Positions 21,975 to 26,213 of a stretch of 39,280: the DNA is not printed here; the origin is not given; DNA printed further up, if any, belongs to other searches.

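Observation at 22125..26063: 1312-aa giant protein: about 14 tandem helical repeats plus unassigned Cys-motif and GNAT-like domains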

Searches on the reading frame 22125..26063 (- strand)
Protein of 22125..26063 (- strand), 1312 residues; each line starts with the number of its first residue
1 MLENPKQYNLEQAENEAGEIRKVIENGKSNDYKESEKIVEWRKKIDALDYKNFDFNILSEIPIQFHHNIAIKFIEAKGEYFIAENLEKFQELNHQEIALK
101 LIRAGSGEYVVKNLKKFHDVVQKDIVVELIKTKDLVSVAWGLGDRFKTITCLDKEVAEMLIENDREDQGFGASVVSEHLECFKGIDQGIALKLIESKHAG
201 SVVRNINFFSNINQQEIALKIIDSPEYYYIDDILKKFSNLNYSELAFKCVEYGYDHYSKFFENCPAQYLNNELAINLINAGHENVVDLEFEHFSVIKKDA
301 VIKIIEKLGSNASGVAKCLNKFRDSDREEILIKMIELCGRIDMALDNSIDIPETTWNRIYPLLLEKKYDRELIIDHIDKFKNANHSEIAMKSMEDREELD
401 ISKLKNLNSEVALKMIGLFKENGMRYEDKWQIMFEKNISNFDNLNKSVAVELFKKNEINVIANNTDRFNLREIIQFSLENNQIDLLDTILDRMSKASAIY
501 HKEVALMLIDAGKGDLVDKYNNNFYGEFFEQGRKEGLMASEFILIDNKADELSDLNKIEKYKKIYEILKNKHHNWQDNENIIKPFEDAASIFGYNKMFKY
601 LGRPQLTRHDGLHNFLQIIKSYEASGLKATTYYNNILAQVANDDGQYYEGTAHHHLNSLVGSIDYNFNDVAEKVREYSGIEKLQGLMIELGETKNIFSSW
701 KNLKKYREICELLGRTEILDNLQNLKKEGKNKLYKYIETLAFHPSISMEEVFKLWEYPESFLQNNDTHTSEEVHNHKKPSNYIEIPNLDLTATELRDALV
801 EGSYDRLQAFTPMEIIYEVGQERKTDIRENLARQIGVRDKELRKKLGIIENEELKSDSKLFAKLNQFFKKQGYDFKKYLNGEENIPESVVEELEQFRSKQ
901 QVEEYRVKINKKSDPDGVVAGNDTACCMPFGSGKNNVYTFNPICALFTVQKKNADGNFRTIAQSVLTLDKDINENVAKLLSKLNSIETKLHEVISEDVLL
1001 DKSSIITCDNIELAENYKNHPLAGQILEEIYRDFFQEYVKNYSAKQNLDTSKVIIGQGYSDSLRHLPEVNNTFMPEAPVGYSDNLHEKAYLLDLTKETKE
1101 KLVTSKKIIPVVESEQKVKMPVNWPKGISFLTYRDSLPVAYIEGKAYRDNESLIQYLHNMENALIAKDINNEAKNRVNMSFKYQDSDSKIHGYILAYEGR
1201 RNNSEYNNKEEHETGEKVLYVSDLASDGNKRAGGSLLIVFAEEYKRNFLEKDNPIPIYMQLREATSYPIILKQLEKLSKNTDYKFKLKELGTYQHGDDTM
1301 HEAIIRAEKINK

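Call 4: search_protein_families(library=pfam, proteins=[window:22125-26063:-], max_evalue=1)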
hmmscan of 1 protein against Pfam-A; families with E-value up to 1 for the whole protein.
window:22125-26063:- (1312 aa): 1 family
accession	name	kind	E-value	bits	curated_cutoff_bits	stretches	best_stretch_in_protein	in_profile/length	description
PF16427.10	DUF5024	-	0.84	10.4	25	0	835-912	22-96/104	Domain of unknown function (DUF5024)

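Call 6: find_homologous_proteins(query=window:22125-26063:-)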
Query window:22125-26063:- (1312 aa): 16 proteins with E <= 0.001 among 8000 candidates.
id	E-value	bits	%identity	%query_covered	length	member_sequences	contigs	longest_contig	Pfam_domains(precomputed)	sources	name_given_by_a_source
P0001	0.0e+0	2931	100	100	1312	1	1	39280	-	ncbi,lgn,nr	ncbi:hypothetical protein JW698_01025 [Candidatus Wolfebacteria bacterium]|nr:hypothetical protein [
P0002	0.0e+0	1424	53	100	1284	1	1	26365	-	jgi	-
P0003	0.0e+0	1368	71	66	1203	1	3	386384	-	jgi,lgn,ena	-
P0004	0.0e+0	1027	51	71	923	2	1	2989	-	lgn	-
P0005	2.3e-296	1005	41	95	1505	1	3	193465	-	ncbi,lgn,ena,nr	ncbi:hypothetical protein ISR92_00350 [Patescibacteria group bacterium]|nr:hypothetical protein [Pat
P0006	8.3e-218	744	37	92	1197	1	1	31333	-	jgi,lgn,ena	-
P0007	1.8e-122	429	33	72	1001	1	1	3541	-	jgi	jgi:hypothetical protein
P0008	2.7e-72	262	25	36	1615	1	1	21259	-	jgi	-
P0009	2.5e-64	236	30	35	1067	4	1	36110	PF09015.17,PF08281.19,PF03255.20,PF25082.2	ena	-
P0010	4.9e-60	222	26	34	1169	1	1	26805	-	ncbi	-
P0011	1.1e-51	194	30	31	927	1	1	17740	PF09015.17,PF08281.19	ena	-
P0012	2.7e-32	130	27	27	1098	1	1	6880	-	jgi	jgi:hypothetical protein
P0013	2.1e-30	124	27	29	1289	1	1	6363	-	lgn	-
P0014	8.8e-25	105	27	33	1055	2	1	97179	-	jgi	jgi:hypothetical protein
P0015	3.4e-15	73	25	35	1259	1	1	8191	-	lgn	-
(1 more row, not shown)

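Call 8: search_solved_structures(query=window:22125-26063:-, max_evalue=10)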
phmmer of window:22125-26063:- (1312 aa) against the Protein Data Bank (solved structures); distinct sequences matched with E-value up to 10: 3.
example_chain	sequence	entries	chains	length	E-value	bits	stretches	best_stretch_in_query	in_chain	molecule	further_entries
8joz_A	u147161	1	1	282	0.42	11.6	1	91-160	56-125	tRNA 5-carboxymethoxyuridine methyltransferase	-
4dqx_A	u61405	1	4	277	0.48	11.4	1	296-361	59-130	Probable oxidoreductase protein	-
2en1_A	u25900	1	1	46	1.8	9.5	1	746-781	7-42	Zinc finger protein 224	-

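Call 13: search_protein_families(library=pfam, proteins=[P0008, P0009, P0010, P0011, P0012, P0013, P0014, P0015], max_evalue=0.01)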
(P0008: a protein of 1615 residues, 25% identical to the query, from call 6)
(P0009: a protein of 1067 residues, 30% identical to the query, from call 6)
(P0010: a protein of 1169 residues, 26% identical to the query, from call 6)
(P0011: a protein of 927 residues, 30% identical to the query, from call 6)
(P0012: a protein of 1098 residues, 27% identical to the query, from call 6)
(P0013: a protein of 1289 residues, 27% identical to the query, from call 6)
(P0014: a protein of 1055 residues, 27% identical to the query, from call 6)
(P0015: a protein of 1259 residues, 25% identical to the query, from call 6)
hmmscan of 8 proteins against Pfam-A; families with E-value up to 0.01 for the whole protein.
P0008 (1615 aa): 1 family
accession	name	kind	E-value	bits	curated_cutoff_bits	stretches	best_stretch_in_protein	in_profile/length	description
PF25082.1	GIPC1_GH2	-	5.1e-05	24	27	0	476-503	30-57/91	GIPC1-3 GH2 domain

P0009 (1067 aa): 5 families
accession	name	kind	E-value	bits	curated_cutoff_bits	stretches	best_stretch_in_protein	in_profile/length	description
PF08281.18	Sigma70_r4_2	-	4.7e-11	42.6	25.7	0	303-316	23-36/54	Sigma-70, region 4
PF25082.1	GIPC1_GH2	-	7.4e-08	33.1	27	0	297-325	30-58/91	GIPC1-3 GH2 domain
PF03255.19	ACCA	-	4.6e-07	29.8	23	0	457-493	167-203/310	Acetyl co-enzyme A carboxylase carboxyltransferase-like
PF09015.16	NgoMIV_restric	-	9.4e-07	28.7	23.2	0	448-519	2-73/275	NgoMIV restriction enzyme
PF07638.17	Sigma70_ECF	-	0.0039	17.5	21.1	0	15-65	111-161/185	ECF sigma factor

P0010 (1169 aa): 2 families
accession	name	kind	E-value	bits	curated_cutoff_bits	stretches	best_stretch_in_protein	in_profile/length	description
PF14821.11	Thr_synth_N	-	0.00021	21.8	25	0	441-460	40-59/79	Threonine synthase N terminus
PF12836.13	HHH_3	-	0.0022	18.5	27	0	275-309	13-47/65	Helix-hairpin-helix motif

P0011 (927 aa): 3 families
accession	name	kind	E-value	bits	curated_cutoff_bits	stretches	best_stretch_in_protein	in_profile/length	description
PF08281.18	Sigma70_r4_2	-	8.8e-08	32.1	25.7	0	217-232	21-36/54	Sigma-70, region 4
PF09015.16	NgoMIV_restric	-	2.3e-06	27.5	23.2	0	308-379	2-73/275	NgoMIV restriction enzyme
PF03255.19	ACCA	-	9.9e-05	22.1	23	0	317-353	167-203/310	Acetyl co-enzyme A carboxylase carboxyltransferase-like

P0012 (1098 aa): 1 family
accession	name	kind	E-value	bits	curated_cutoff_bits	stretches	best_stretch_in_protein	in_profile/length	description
PF25082.1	GIPC1_GH2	-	0.0017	19.2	27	0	513-546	28-61/91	GIPC1-3 GH2 domain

P0013 (1289 aa): 0 families

P0014 (1055 aa): 0 families

P0015 (1259 aa): 1 family
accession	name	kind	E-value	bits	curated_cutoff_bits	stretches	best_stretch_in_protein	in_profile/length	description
PF00637.26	Clathrin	-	0.0039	17.4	29.6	1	346-432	8-101/143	Region in Clathrin and VPS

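Call 31: search_protein_families(library=ncbifam, proteins=[window:22128-26063:-], max_evalue=1)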
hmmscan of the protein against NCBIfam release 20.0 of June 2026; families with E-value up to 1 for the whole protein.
window:22128-26063:- (1312 aa): 1 family
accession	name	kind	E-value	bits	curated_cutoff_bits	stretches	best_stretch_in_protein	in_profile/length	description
TIGR01685.1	MDP-1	equivalog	0.014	15.5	53.75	0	446-515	73-142/174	magnesium-dependent phosphatase-1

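Call 53: find_encoding_contigs(protein=P0003, flank=8000, max_places=2)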
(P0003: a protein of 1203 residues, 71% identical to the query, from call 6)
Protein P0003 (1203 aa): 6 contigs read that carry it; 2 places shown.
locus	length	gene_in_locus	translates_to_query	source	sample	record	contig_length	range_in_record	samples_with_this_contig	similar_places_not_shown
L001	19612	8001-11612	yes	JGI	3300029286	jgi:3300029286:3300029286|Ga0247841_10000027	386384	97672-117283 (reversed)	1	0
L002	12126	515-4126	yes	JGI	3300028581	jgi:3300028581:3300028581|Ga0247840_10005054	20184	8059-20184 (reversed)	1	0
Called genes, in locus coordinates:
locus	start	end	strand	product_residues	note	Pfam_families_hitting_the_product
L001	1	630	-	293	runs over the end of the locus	-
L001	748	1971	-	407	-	PF28597:T2SSF_N, PF00482:T2SSF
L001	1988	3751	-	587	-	PF05157:MshEN, PF00437:T2SSE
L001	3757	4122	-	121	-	PF00072:Response_reg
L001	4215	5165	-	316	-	PF00512:HisKA, PF02518:HATPase_c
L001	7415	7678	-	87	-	-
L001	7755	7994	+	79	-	PF13560:HTH_31, PF12844:HTH_19, PF01381:HTH_3, PF13443:HTH_26 (weak)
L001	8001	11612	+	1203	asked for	-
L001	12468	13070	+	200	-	-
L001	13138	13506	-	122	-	PF00072:Response_reg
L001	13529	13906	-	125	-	PF00072:Response_reg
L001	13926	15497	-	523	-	PF00989:PAS, PF08448:PAS_4 (faint), PF13188:PAS_8 (faint), PF13426:PAS_9, PF00989:PAS (weak), PF00512:HisKA, PF13581:HATPase_c_2 (faint), PF02518:HATPase_c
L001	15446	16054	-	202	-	-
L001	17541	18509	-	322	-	PF01368:DHH, PF02272:DHHA1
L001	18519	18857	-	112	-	PF02033:RBFA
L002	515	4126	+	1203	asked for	-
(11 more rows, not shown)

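Call 61: search_protein_families(library=padloc, proteins=[window:22128-26063:-], max_evalue=1)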
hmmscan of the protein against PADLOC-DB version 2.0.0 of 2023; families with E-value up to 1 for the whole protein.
window:22128-26063:- (1312 aa): 1 family
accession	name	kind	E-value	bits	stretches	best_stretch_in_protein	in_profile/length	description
PDLC02870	DpdF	-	0.049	10.1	1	916-940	23-47/534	DpdF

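Call 62: search_protein_families(library=phrogs, proteins=[window:22128-26063:-], max_evalue=1)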
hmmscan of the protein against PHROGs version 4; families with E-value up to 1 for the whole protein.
window:22128-26063:- (1312 aa): 1 family
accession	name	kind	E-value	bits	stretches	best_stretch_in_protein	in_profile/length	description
phrog_28314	-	unknown function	0.12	13.4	1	102-178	27-99/117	-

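Call 94: find_encoding_contigs(protein=P0014, flank=7000, max_places=1)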
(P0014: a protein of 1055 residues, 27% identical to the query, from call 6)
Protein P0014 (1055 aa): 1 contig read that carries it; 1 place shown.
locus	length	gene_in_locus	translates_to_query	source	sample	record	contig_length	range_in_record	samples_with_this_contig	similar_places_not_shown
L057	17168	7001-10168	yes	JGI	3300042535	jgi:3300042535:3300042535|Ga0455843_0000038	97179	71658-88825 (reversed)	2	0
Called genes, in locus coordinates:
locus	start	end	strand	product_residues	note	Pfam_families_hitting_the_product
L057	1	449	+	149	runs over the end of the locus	-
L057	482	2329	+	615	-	PF00932:LTD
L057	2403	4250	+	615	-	PF23376:Fn3_VIN3 (faint), PF00041:fn3 (faint), PF16656:Pur_ac_phosph_N (weak)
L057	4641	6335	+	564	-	PF00570:HRDC, PF13742:tRNA_anti_2, PF02601:Exonuc_VII_L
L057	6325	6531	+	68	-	PF02609:Exonuc_VII_S (weak)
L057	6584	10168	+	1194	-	-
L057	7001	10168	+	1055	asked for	-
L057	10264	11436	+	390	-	PF00232:Glyco_hydro_1, PF00331:Glyco_hydro_10 (weak), PF00232:Glyco_hydro_1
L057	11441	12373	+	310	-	PF00892:EamA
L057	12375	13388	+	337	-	PF00150:Cellulase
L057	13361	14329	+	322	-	PF01544:CorA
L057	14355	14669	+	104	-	PF01906:YbjQ_1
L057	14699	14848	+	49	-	-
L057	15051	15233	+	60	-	PF00584:SecE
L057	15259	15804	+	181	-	PF02357:NusG, PF00467:KOW (weak)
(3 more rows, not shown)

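Call 95: find_encoding_contigs(protein=P0009, flank=7000, max_places=1)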
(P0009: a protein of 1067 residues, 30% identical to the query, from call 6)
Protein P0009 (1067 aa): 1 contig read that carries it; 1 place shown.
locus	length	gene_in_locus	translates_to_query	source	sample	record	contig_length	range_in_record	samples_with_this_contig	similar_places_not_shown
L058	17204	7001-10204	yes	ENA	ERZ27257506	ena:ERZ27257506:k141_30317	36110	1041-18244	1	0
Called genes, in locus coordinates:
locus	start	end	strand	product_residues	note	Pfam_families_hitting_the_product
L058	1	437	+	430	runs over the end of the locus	PF04932:Wzy_C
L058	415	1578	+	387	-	PF13439:Glyco_transf_4, PF13579:Glyco_trans_4_4, PF20706:GT4-conflict, PF00534:Glycos_transf_1, PF13692:Glyco_trans_1_4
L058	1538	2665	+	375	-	PF13439:Glyco_transf_4, PF13477:Glyco_trans_4_2 (weak), PF13579:Glyco_trans_4_4, PF00534:Glycos_transf_1, PF13692:Glyco_trans_1_4, PF13524:Glyco_trans_1_2 (weak)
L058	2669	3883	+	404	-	PF13439:Glyco_transf_4, PF13477:Glyco_trans_4_2 (weak), PF13579:Glyco_trans_4_4, PF00534:Glycos_transf_1, PF13692:Glyco_trans_1_4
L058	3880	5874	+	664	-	PF14885:GHL15, PF13517:FG-GAP_3 (faint), PF01839:FG-GAP (faint)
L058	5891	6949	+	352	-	-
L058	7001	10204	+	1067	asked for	PF25082:GIPC1_GH2 (faint), PF03255:ACCA (faint), PF08281:Sigma70_r4_2 (faint), PF09015:NgoMIV_restric (faint)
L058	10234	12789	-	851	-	PF00690:Cation_ATPase_N, PF00122:E1-E2_ATPase, PF00702:Hydrolase, PF13246:Cation_ATPase, PF08282:Hydrolase_3 (faint), PF00689:Cation_ATPase_C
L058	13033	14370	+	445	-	-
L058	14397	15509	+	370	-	PF09314:DUF1972, PF20706:GT4-conflict, PF13439:Glyco_transf_4, PF13579:Glyco_trans_4_4, PF00534:Glycos_transf_1, PF13692:Glyco_trans_1_4, PF13524:Glyco_trans_1_2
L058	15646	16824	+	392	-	PF00801:PKD, PF18911:PKD_4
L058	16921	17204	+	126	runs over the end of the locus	PF00814:TsaD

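Call 96: find_encoding_contigs(protein=P0008, flank=7000, max_places=1)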
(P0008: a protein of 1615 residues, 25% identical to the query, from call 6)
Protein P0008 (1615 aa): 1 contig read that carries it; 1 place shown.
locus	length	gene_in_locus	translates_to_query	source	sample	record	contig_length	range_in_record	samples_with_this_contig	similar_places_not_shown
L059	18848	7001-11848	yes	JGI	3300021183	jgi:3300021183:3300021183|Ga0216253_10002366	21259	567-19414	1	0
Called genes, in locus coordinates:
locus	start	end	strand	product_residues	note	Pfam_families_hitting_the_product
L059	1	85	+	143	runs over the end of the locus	PF00583:Acetyltransf_1, PF13673:Acetyltransf_10 (weak), PF13508:Acetyltransf_7, PF08445:FR47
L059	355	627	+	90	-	-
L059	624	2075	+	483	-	PF01368:DHH, PF02272:DHHA1, PF17768:RecJ_OB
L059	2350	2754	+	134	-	PF00075:RNase_H, PF13456:RVT_3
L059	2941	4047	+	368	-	-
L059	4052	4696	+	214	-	-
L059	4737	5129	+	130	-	PF00072:Response_reg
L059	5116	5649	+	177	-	-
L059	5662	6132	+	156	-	PF07963:N_methyl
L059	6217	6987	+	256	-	PF06750:A24_N_bact, PF01478:Peptidase_A24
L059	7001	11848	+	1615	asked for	-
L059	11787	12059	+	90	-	-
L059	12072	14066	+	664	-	PF22745:Nlig-Ia, PF01653:DNA_ligase_aden, PF03120:OB_DNA_ligase, PF03119:DNA_ligase_ZBD (weak), PF14520:HHH_5 (weak), PF12826:HHH_2, PF00533:BRCT, PF12738:PTCB-BRCT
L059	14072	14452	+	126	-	-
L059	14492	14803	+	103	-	PF02482:Ribosomal_S30AE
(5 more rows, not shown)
